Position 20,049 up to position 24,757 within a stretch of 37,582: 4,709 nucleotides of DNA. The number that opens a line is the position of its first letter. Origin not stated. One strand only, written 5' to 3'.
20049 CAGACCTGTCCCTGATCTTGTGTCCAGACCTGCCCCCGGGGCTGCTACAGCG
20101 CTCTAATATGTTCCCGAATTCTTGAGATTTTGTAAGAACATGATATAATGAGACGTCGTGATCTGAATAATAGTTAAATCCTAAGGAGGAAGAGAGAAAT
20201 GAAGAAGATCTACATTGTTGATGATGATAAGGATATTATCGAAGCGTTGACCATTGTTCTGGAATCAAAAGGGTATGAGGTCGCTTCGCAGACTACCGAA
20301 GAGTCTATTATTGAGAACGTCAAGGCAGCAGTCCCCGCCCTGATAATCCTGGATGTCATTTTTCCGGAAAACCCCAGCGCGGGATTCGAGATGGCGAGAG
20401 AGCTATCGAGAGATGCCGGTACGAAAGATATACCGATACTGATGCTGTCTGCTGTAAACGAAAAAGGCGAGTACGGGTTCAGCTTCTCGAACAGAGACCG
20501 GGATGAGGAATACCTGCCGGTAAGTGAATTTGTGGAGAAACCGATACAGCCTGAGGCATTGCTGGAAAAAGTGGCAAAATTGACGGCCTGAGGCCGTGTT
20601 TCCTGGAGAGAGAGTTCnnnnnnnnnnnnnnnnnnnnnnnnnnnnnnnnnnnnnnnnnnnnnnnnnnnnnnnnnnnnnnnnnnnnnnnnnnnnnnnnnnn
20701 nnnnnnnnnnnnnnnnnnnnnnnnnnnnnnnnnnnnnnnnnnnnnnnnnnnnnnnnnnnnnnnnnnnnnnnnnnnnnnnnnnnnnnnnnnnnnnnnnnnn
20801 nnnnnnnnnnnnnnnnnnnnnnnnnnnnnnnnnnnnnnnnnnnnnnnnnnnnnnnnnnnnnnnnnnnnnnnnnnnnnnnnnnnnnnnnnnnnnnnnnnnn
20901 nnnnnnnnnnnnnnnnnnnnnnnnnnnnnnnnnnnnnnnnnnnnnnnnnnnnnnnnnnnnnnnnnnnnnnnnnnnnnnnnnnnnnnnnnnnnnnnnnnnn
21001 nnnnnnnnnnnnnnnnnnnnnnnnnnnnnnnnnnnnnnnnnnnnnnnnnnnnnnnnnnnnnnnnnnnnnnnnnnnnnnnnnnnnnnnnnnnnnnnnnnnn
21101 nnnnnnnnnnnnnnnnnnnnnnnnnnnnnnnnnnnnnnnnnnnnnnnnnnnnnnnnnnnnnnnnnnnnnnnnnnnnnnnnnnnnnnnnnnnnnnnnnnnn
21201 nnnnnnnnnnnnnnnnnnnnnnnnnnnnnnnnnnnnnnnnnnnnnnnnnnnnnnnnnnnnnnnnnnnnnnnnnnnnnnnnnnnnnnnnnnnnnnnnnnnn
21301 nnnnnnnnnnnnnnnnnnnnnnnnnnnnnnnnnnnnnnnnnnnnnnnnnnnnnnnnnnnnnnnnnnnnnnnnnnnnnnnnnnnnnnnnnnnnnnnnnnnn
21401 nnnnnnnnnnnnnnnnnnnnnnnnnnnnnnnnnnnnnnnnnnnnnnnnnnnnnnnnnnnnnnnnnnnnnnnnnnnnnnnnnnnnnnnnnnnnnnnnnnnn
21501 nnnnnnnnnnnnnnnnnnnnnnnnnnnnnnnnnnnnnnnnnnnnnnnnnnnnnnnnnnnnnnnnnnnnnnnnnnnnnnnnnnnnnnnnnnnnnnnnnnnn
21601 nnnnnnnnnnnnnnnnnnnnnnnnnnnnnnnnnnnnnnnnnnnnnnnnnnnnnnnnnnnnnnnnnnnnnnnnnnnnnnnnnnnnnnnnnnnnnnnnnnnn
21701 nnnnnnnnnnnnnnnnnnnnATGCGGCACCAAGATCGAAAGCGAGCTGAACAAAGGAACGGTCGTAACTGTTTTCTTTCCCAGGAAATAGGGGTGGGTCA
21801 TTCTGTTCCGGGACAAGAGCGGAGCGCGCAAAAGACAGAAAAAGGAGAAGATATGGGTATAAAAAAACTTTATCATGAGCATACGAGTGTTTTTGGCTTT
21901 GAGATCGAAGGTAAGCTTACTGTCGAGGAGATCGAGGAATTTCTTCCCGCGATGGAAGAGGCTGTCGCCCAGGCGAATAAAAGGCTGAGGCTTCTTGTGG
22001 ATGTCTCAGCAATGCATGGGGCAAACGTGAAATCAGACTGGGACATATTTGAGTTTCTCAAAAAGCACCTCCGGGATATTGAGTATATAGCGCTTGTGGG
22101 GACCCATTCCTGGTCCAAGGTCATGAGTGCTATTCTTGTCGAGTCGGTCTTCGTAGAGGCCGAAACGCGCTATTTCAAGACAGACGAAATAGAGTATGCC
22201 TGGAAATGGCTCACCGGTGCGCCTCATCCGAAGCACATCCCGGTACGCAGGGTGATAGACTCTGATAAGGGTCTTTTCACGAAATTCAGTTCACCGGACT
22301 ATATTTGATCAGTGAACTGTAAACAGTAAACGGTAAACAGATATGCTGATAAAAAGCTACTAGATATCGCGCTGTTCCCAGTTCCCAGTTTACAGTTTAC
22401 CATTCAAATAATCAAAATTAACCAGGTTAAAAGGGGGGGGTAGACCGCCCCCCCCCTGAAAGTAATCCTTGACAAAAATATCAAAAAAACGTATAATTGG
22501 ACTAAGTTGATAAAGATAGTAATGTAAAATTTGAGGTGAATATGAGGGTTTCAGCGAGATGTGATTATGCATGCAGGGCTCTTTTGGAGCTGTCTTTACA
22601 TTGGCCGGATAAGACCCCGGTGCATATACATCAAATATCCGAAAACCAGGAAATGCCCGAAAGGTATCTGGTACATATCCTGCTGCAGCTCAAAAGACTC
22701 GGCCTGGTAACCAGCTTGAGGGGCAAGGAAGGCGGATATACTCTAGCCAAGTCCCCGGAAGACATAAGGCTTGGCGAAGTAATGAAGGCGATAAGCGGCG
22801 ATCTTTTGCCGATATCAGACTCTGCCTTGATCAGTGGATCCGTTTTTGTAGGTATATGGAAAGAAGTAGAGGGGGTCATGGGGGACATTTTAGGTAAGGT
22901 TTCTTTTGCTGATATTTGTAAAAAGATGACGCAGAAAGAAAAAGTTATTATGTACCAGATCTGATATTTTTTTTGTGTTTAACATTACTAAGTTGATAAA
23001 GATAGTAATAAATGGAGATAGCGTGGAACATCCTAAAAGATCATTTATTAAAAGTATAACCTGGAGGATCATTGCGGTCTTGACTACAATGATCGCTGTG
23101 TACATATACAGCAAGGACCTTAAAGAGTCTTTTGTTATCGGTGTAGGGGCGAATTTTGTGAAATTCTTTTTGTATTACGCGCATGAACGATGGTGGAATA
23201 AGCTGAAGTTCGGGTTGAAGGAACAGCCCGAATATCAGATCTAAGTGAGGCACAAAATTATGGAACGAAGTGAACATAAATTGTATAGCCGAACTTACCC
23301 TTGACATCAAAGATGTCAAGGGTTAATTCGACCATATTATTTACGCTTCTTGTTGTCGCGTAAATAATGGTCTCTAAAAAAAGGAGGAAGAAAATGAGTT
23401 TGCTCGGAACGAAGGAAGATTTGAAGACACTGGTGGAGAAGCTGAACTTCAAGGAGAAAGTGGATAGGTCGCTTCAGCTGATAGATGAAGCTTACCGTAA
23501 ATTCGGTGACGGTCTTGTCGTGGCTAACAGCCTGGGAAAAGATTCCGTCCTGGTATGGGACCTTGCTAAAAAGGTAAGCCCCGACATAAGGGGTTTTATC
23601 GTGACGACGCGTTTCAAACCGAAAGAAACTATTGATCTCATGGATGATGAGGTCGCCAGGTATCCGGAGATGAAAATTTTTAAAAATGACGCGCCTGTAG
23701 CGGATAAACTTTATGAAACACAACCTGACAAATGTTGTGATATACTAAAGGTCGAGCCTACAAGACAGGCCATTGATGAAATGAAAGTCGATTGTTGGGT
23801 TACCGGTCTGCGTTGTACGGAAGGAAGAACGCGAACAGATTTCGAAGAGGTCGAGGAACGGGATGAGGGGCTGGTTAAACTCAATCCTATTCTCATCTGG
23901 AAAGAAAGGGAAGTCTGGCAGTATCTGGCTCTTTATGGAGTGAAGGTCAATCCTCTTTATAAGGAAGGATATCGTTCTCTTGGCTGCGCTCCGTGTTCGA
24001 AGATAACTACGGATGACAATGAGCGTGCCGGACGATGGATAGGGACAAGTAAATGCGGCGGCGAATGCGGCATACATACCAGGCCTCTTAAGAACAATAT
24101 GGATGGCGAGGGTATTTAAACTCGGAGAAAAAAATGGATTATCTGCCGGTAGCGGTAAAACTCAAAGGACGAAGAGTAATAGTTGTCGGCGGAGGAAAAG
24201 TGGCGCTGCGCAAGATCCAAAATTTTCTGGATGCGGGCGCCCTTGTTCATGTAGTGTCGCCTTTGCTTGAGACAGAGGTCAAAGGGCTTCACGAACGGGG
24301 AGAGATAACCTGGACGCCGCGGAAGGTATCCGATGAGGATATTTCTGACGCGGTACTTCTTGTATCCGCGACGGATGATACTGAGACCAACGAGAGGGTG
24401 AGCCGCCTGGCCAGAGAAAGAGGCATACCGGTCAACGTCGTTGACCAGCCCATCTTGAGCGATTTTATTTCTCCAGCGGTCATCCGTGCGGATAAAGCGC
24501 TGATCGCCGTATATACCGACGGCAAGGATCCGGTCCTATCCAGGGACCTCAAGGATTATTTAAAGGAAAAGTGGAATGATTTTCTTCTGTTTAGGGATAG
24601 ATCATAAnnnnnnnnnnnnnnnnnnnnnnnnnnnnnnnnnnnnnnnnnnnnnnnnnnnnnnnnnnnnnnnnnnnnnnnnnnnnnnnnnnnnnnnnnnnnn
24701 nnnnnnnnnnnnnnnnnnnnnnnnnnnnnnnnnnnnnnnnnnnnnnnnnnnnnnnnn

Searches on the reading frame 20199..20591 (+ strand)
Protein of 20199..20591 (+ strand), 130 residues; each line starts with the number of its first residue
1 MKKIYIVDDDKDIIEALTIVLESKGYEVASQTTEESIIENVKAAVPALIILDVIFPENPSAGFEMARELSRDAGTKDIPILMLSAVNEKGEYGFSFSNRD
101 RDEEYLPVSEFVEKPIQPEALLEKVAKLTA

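Call 15: search_protein_families(library=pfam, proteins=[window:20199-20591:+], max_evalue=0.0001)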
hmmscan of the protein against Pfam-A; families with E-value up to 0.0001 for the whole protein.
window:20199-20591:+ (130 aa): 1 family
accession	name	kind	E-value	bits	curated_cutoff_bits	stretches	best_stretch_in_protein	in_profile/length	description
PF00072.30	Response_reg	-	2.4e-15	57.1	30.2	1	4-125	1-110/111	Response regulator receiver domain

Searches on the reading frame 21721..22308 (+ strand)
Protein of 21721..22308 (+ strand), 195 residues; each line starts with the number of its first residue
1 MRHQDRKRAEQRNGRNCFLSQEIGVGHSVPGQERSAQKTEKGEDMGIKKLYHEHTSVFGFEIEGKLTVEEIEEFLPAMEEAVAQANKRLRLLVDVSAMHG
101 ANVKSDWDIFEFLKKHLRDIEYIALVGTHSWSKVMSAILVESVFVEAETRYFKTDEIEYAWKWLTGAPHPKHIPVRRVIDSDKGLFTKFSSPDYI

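Call 15: search_protein_families(library=pfam, proteins=[window:21721-22308:+], max_evalue=0.0001)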
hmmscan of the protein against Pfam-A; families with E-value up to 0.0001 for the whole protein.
window:21721-22308:+ (195 aa): 1 family
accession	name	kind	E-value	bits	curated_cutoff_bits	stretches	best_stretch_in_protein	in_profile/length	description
PF11964.13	SpoIIAA-like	-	1.9e-23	83.6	25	1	57-164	1-105/106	SpoIIAA-like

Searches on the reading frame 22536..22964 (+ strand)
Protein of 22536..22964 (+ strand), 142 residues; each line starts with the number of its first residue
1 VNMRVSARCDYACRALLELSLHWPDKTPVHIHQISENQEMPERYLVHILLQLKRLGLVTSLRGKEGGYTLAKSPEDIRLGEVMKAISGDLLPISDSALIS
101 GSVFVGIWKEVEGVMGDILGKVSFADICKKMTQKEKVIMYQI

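Call 15: search_protein_families(library=pfam, proteins=[window:22536-22964:+], max_evalue=0.0001)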
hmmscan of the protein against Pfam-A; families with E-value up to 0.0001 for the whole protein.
window:22536-22964:+ (142 aa): 1 family
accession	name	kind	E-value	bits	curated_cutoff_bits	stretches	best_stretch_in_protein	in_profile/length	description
PF02082.26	Rrf2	-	8.1e-28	97.6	30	1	6-129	2-131/132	Iron-dependent Transcriptional regulator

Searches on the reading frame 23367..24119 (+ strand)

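Call 15: search_protein_families(library=pfam, proteins=[window:23367-24119:+], max_evalue=0.0001)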
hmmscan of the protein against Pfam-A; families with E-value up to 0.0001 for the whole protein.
window:23367-24119:+ (250 aa): 1 family
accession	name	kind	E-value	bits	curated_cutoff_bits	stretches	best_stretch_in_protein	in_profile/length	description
PF01507.26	PAPS_reduct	-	9e-39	133.7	22.5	1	50-212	2-174/175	Phosphoadenosine phosphosulfate reductase domain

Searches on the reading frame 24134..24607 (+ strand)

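Call 15: search_protein_families(library=pfam, proteins=[window:24134-24607:+], max_evalue=0.0001)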
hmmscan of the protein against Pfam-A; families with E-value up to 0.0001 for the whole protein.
window:24134-24607:+ (157 aa): 1 family
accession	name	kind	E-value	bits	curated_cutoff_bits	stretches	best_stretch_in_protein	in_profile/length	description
PF13241.12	NAD_binding_7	-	2.5e-32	112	22.1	1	6-115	1-104/104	Putative NAD(P)-binding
